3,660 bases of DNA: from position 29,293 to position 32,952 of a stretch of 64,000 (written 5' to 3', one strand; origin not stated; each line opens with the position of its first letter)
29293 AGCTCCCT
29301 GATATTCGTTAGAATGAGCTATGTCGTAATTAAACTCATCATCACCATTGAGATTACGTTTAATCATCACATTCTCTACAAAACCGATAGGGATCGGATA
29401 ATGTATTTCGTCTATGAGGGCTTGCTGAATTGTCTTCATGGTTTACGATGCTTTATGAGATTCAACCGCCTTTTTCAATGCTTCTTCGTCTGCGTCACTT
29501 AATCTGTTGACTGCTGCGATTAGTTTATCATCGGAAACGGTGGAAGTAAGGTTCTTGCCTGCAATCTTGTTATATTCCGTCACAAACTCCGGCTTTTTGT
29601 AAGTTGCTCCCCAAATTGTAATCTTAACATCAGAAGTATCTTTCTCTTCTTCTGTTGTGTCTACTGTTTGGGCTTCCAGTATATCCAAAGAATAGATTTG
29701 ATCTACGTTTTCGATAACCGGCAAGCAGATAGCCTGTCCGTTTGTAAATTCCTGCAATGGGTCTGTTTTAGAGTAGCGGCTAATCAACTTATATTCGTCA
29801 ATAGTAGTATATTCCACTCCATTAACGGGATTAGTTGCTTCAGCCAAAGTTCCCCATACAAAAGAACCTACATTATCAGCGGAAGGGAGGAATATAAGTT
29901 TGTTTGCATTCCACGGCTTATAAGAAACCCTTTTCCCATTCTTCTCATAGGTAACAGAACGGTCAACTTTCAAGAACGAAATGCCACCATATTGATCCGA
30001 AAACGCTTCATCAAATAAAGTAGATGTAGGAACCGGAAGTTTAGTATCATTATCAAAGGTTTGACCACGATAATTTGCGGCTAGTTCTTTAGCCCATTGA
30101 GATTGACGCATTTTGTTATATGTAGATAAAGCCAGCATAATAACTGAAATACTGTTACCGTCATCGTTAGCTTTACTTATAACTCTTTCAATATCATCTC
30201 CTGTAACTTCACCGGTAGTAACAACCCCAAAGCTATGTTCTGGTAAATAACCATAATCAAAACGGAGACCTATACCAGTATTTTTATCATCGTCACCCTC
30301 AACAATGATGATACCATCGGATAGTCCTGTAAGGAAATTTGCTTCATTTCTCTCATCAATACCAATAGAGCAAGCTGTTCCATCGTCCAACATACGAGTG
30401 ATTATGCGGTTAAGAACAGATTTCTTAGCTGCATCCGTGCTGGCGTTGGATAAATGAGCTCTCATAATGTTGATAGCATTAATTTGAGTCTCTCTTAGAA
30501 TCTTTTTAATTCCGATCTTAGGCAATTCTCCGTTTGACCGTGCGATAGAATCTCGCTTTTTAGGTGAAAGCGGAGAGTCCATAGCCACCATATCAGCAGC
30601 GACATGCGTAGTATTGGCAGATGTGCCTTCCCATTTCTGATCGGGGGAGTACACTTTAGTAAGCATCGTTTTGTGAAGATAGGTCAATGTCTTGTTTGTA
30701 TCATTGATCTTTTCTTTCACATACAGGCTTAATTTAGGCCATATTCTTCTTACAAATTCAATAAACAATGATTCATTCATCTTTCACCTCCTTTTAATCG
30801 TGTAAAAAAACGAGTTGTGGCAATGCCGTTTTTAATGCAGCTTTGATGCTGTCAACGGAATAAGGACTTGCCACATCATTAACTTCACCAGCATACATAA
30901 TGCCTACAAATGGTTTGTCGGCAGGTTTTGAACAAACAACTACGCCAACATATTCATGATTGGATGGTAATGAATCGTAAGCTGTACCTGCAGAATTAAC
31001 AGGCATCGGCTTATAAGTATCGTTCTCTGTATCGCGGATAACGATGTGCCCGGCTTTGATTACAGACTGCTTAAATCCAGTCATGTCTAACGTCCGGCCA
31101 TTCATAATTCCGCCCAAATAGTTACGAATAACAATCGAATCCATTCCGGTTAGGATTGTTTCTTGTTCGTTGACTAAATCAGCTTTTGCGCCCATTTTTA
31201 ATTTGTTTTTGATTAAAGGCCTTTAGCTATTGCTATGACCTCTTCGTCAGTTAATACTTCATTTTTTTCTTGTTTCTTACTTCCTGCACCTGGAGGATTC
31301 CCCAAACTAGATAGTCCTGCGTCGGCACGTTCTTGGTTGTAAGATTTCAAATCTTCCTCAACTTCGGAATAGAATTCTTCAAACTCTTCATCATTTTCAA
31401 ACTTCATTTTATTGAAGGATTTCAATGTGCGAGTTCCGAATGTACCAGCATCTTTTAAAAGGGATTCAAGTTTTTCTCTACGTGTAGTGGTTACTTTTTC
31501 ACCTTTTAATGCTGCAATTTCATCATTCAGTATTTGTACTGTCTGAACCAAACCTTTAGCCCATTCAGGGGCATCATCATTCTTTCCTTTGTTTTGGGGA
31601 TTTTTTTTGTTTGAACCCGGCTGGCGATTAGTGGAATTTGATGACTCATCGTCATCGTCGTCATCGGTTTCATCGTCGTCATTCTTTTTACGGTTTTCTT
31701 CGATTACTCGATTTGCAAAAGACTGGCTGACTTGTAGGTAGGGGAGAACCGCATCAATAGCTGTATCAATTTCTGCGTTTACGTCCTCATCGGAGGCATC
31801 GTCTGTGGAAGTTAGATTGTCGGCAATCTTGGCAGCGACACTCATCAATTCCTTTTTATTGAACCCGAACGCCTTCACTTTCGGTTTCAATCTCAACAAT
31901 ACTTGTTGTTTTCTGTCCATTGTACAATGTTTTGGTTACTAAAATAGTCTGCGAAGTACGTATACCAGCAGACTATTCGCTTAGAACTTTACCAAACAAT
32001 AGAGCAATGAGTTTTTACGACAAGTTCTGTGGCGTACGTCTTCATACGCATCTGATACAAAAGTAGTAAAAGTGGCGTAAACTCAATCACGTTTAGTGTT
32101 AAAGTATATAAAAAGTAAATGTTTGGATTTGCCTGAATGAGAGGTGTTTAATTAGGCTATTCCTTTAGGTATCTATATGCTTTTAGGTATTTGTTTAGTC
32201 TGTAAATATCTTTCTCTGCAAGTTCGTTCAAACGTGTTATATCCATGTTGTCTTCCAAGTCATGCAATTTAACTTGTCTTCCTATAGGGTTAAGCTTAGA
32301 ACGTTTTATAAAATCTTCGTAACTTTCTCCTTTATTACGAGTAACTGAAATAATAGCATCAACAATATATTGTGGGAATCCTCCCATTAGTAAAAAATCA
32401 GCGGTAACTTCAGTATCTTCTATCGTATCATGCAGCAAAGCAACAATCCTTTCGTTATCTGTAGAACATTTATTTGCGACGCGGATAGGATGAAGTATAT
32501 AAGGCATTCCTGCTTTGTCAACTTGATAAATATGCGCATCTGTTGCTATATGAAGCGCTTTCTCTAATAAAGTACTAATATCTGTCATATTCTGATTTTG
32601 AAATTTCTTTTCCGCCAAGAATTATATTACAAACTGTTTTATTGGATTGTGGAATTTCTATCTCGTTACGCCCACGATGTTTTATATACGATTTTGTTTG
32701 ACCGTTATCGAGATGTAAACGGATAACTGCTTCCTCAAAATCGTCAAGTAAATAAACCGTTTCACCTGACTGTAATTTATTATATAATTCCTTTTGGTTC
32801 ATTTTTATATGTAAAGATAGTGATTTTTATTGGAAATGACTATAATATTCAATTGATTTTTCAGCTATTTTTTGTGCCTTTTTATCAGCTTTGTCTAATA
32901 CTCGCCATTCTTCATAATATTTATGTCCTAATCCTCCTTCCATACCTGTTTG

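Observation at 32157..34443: Capsid minor-head (MuF/gp7) protein fused to a RelA/SpoT-synthetase-like domain, with a small alarmone hydrolase downstream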

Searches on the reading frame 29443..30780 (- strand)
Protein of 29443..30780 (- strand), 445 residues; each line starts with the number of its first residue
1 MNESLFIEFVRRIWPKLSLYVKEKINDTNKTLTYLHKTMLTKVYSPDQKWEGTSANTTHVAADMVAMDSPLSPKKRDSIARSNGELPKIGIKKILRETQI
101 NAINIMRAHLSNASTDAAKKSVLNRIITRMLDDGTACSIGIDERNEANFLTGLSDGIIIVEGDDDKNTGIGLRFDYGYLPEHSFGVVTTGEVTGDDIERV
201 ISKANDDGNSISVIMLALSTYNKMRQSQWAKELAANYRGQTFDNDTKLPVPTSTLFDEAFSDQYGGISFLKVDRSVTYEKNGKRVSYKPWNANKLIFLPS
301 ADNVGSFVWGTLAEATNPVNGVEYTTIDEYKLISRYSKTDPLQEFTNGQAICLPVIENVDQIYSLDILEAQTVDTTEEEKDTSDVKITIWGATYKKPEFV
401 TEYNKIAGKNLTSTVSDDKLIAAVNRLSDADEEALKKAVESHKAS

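Call 3: search_protein_families(library=pfam, proteins=[window:29443-30780:-], max_evalue=0.01)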
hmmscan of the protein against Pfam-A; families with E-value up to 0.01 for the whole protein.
window:29443-30780:- (445 aa): 0 families

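Call 4: search_protein_families(library=phrogs, proteins=[window:29443-30780:-], max_evalue=0.001)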
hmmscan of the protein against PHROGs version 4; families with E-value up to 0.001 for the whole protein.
window:29443-30780:- (445 aa): 1 family
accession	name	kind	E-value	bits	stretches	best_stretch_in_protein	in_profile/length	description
phrog_29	-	head and packaging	3.3e-33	116.5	1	30-439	44-435/439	major head protein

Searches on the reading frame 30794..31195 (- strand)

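Call 3: search_protein_families(library=pfam, proteins=[window:30794-31195:-], max_evalue=0.01)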
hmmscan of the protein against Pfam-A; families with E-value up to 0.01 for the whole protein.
window:30794-31195:- (133 aa): 0 families

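Call 4: search_protein_families(library=phrogs, proteins=[window:30794-31195:-], max_evalue=0.001)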
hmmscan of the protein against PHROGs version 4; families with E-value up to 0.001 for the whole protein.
window:30794-31195:- (133 aa): 2 families
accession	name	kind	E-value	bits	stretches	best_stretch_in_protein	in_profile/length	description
phrog_38330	-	unknown function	3.5e-49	167.1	1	1-133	1-138/138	-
phrog_11771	-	unknown function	0.00047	21.3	1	20-74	17-72/127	-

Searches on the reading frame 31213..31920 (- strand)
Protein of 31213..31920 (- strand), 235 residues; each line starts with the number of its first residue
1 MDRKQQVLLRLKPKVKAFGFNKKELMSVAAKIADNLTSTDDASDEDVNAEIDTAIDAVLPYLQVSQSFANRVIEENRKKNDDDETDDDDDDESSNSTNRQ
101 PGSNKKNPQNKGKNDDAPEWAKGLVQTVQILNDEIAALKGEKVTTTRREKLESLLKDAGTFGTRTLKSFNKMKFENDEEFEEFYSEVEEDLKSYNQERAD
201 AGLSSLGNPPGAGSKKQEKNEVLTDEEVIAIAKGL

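Call 3: search_protein_families(library=pfam, proteins=[window:31213-31920:-], max_evalue=0.01)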
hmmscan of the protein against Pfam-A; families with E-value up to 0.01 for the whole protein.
window:31213-31920:- (235 aa): 0 families

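Call 4: search_protein_families(library=phrogs, proteins=[window:31213-31920:-], max_evalue=0.001)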
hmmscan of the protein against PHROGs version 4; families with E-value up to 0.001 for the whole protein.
window:31213-31920:- (235 aa): 2 families
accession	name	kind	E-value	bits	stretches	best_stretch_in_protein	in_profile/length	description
phrog_5824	-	unknown function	1.1e-37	130.9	1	4-220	2-207/228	-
phrog_8764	-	head and packaging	0.00038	21.6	1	77-130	30-81/127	virion structural protein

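Call 37: search_protein_families(library=ncbifam, proteins=[window:31213-31920:-], max_evalue=0.01)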
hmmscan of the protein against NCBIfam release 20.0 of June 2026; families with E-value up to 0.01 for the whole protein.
window:31213-31920:- (235 aa): 0 families

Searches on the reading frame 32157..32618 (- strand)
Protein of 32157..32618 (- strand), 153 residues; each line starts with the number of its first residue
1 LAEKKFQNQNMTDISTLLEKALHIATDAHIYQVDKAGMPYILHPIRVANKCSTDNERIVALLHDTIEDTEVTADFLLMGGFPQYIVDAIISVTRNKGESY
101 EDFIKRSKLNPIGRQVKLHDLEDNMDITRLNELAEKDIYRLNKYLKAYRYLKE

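Call 3: search_protein_families(library=pfam, proteins=[window:32157-32618:-], max_evalue=0.01)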
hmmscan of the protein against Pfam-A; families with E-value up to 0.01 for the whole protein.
window:32157-32618:- (153 aa): 1 family
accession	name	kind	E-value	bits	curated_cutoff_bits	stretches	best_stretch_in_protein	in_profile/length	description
PF13328.12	HD_4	-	0.00042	20.5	27.2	1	21-72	1-56/156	HD domain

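Call 4: search_protein_families(library=phrogs, proteins=[window:32157-32618:-], max_evalue=0.001)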
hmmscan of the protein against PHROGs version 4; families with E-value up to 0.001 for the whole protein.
window:32157-32618:- (153 aa): 4 families
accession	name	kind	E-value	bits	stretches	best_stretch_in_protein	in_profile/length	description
phrog_990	-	other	4.5e-49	168.7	1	8-153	145-293/374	metal-dependent phosphohydrolase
phrog_30929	-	unknown function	1.4e-19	71.4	1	18-152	238-375/413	-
phrog_37235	-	other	6e-07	30.7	1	76-150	6-80/118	metal-dependent phosphohydrolase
phrog_32047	-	other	0.00025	21.4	1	13-77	21-91/301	phosphohydrolase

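Call 5: search_protein_families(library=pfam, proteins=[window:32157-32618:-], max_evalue=10)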
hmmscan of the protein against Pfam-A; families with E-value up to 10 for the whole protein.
window:32157-32618:- (153 aa): 1 family
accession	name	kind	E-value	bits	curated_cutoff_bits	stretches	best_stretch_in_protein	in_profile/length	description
PF13328.12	HD_4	-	0.00042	20.5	27.2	1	21-72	1-56/156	HD domain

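Call 7: search_solved_structures(query=window:32157-32618:-, max_evalue=1, show_alignments=2)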
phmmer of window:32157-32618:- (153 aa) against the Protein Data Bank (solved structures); distinct sequences matched with E-value up to 1: 22.
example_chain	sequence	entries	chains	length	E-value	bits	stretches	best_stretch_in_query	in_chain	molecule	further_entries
7smg_A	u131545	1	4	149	9.3e-74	249.8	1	11-153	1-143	(p)ppApp hydrolase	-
1vj7_A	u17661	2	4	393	8.4e-12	48.9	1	9-104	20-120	Bifunctional RELA/SPOT | Bifunctional (p)ppGpp synthase/hydrolase RelA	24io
8acu_A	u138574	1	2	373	8.2e-09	39.2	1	16-96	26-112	GTP pyrophosphokinase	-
6yxa_A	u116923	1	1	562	1.3e-08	38.6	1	16-96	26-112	GTP pyrophosphokinase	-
4yf1_A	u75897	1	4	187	1.4e-08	38.5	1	17-103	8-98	Lmo0812 protein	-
5xnx_A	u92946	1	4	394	2.1e-08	37.9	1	13-94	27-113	Bifunctional (p)ppGpp synthase/hydrolase RelA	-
7oiw_A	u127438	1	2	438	4.7e-08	36.8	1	18-100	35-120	GTP pyrophosphokinase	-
8fr8_I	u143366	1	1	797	8.7e-08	35.9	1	16-91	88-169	GTP pyrophosphokinase RelA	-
7qps_A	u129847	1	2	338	9.2e-08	35.9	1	26-111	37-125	ACT domain protein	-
7qpr_A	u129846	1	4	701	3.3e-07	34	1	27-111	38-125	ACT domain protein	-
7ohg_A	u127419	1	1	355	0.00017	25.2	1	19-76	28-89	Guanosine-3',5'-bis(Diphosphate) 3'-pyrophosphohydrolase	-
6s2t_A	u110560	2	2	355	0.00017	25.2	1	19-76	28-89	(P)ppGpp synthetase I, SpoT/RelA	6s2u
6s2v_A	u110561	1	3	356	0.00018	25.2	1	19-76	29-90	(P)ppGpp synthetase I, SpoT/RelA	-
3nr1_A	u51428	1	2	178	0.00018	25.2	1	17-87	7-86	HD domain-containing protein 3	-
7qoc_A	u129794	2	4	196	0.0009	22.9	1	12-70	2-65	Guanosine polyphosphate pyrophosphohydrolases/synthetases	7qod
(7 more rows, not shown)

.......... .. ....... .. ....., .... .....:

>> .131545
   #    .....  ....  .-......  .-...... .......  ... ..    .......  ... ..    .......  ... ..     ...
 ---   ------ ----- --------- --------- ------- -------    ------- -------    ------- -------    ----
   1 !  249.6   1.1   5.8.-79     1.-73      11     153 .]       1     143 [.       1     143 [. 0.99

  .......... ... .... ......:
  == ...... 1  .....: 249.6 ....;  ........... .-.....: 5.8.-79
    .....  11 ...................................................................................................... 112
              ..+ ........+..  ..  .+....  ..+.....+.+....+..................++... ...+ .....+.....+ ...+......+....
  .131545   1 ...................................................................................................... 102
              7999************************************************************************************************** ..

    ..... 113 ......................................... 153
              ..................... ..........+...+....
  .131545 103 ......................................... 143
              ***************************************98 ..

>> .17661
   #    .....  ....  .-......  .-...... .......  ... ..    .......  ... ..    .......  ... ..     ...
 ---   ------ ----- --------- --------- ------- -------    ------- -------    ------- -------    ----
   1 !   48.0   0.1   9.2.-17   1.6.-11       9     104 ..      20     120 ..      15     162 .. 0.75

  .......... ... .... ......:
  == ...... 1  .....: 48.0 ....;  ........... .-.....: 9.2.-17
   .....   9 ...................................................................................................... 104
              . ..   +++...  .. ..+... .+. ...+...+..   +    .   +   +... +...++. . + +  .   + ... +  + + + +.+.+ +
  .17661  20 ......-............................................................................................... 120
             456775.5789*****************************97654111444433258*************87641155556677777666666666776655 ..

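Call 37: search_protein_families(library=ncbifam, proteins=[window:32157-32588:-], max_evalue=0.01)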
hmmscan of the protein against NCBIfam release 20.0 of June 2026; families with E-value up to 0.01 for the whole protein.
window:32157-32588:- (143 aa): 2 families
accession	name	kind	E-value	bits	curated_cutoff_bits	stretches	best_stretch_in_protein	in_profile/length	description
TIGR00691.1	spoT_relA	subfamily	6.1e-14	51.3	499.2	1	11-86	1-79/687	RelA/SpoT family protein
NF008303.0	PRK11092.1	equivalog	1.1e-09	37.1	947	1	7-65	22-84/702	bifunctional GTP diphosphokinase/guanosine-3',5'-bis pyrophosphate 3'-pyrophosphohydrolase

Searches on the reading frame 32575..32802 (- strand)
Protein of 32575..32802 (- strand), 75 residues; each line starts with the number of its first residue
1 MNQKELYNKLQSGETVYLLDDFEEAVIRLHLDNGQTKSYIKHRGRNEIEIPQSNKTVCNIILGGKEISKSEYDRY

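Call 3: search_protein_families(library=pfam, proteins=[window:32575-32802:-], max_evalue=0.01)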
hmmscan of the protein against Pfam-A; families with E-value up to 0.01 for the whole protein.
window:32575-32802:- (75 aa): 1 family
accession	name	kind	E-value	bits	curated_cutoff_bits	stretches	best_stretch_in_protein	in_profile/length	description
PF24154.1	Tis1_ImmP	-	2.2e-05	24.9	27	1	12-73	10-71/74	Tis1 immunity protein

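Call 4: search_protein_families(library=phrogs, proteins=[window:32575-32802:-], max_evalue=0.001)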
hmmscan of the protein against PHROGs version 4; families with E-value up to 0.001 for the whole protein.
window:32575-32802:- (75 aa): 0 families

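Call 5: search_protein_families(library=pfam, proteins=[window:32575-32802:-], max_evalue=10)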
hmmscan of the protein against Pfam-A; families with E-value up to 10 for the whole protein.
window:32575-32802:- (75 aa): 1 family
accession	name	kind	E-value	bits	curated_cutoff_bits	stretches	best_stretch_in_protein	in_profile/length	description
PF24154.1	Tis1_ImmP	-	2.2e-05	24.9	27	1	12-73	10-71/74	Tis1 immunity protein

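Call 10: search_solved_structures(query=window:32575-32802:-, max_evalue=10, show_alignments=2)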
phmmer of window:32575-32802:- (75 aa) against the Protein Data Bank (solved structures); distinct sequences matched with E-value up to 10: 0.

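Call 37: search_protein_families(library=ncbifam, proteins=[window:32575-32802:-], max_evalue=0.01)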
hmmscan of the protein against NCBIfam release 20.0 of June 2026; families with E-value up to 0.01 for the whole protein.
window:32575-32802:- (75 aa): 0 families

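Call 56: find_homologous_proteins(query=window:32575-32802:-, max_evalue=0.001)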
Query window:32575-32802:- (75 aa): 30 proteins with E <= 0.001 among 30 candidates.
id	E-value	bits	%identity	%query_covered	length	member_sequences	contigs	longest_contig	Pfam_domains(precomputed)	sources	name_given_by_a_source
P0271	1.2e-41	157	99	100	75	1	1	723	-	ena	-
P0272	1.8e-41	156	99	100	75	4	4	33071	-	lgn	-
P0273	2.5e-41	156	99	100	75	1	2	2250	-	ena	-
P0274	3.2e-41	156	97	100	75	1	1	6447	-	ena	-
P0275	7.0e-41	155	96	100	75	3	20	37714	-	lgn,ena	-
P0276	1.6e-40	153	95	100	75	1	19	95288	-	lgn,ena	-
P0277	2.7e-39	150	93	100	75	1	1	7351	-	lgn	-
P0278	3.2e-39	149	95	100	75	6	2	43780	PF24154.2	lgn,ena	-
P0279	1.1e-38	148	95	100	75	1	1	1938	-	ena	-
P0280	1.1e-38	148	92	100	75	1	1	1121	-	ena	-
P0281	3.0e-38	146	91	100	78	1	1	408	-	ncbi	-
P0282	3.7e-38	146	91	100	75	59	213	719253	PF24154.2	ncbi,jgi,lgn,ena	jgi:hypothetical protein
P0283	1.1e-37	144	92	100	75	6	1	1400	-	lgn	-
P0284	4.9e-37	142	89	100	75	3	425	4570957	-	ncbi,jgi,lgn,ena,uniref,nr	ncbi:hypothetical protein [Bacteroides caccae]|jgi:hypothetical protein|uniref:hypothetical protein 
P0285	2.3e-36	140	88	100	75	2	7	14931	PF24154.2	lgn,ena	-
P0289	1.0e-32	129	83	100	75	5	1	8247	PF24154.2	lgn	-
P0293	6.3e-27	110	72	100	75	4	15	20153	PF24154.2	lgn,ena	-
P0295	1.8e-26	109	72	100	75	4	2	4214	PF24154.2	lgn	-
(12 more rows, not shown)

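Call 59: search_solved_structures(query=A2, max_evalue=10, show_alignments=1)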
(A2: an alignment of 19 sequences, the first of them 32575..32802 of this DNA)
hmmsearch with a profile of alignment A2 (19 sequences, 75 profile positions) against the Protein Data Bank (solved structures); distinct sequences matched with E-value up to 10: 1.
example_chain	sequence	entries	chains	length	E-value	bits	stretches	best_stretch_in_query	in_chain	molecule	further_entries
9rhi_R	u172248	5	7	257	0.23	14.6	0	20-55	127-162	Mitochondrial morphogenesis protein SLD7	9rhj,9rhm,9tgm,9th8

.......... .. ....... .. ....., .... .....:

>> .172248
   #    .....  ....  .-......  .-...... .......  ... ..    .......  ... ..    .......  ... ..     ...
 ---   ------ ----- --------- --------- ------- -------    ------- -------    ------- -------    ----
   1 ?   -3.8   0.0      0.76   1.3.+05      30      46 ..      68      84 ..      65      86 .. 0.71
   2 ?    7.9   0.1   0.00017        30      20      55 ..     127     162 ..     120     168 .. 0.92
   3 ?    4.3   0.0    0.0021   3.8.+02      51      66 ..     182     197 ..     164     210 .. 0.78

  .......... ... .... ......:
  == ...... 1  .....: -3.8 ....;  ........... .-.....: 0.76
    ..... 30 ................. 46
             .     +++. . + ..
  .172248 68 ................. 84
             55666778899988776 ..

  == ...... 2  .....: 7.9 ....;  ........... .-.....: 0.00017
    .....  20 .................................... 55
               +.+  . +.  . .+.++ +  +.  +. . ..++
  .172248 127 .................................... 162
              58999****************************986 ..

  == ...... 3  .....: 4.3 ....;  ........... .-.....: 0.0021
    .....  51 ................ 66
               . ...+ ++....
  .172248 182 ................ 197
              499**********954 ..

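Call 63: predict_structure(alignment_id=A2)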
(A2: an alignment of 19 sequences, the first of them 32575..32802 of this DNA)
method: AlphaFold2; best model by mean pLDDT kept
length: 75 residues; sequences in the alignment: 19
mean_pLDDT: 81.4   pTM: 0.69
mean pLDDT of the five models: 81.4, 80.8, 78.2, 77.3, 46.9
residues with pLDDT >= 90: 15; 70-90: 48; 50-70: 11; < 50: 1
segments of 3 or more residues with pLDDT < 50: none
pLDDT, mean of each block of 10 residues (from residue 1): 83 89 84 85 87 57 81 89
secondary structure, 60 per line:
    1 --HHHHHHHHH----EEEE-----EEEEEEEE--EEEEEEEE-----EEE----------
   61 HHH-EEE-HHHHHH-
elements in order: H3-11 E16-19 E25-32 E35-42 E48-50 E65-67 H69-74

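Call 65: fold_search(model_id=the predicted structure, library=pdb)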
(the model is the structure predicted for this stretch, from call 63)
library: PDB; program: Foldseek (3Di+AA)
matches with E <= 10: 245; with E <= 0.001: 0
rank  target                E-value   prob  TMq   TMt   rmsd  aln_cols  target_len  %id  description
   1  6ox6_B                5.4e-02  1.00  0.58  0.57   3.0        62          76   27  Crystal structure of the complex between the Type VI effector Tas1 and its immunity protein (released 2019-09-18)
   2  5nrl_q                4.1e-01  0.44  0.40  0.40   5.4        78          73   22  Structure of a pre-catalytic spliceosome (released 2017-05-31)
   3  9eie_A                4.9e-01  0.33  0.35  0.19  10.9        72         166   14  Trypanosomatid-specific protein of unknown function (released 2025-02-26)
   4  5nrl_f                5.8e-01  0.25  0.37  0.38   5.6        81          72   21  Structure of a pre-catalytic spliceosome (released 2017-05-31)
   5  7qxw_F                7.8e-01  0.15  0.32  0.09  12.8        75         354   17  Proteasome-ZFAND5 Complex Z+D state (released 2023-02-08)
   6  3trs_D                1.2e+00  0.13  0.27  0.15   5.6        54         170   15  The crystal structure of aspergilloglutamic peptidase from Aspergillus niger (released 2012-08-22)
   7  8vl4_MODEL_1_A        1.5e+00  0.21  0.37  0.29  10.3        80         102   16  Solution NMR Structure of de novo design protein 312 parent (released 2024-08-07)
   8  8pxf_B                1.8e+00  0.13  0.32  0.14  12.2        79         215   19  Crystal structure of the full length Hh1412 Dsb homodimer. (released 2024-08-07)
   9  9ig8_A                2.1e+00  0.05  0.27  0.09  20.5        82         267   12  Apo-MtbKu , not bound to DNA (released 2026-03-04)
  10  8h7g_D                2.2e+00  0.08  0.27  0.09  25.8        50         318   12  Cryo-EM structure of the human SAGA complex (released 2022-12-14)
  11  5vfp_C                2.3e+00  0.08  0.30  0.08  13.8        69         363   10  Nucleotide-driven Triple-state Remodeling of the AAA-ATPase Channel in the Activated Human 26S Proteasome (released 2018-07-18)
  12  1y43_B                2.3e+00  0.06  0.21  0.12   7.0        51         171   18  crystal structure of aspergilloglutamic peptidase from Aspergillus niger (released 2005-12-13)
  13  2jd4_A                2.6e+00  0.10  0.30  0.09   9.0        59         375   17  Mouse laminin alpha1 chain, domains LG4-5 (released 2007-02-27)
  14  2r1d_I                2.8e+00  0.15  0.34  0.19   9.1        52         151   25  Crystal structure of rat neurexin 1beta in the Ca2+ containing form (released 2008-04-01)
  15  9ca7_H                2.8e+00  0.13  0.30  0.06   2.7        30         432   17  Cryo-EM structure of human SRCAP-nucleosome complex in the fully-engaged state (composite structure) (released 2025-06-18)
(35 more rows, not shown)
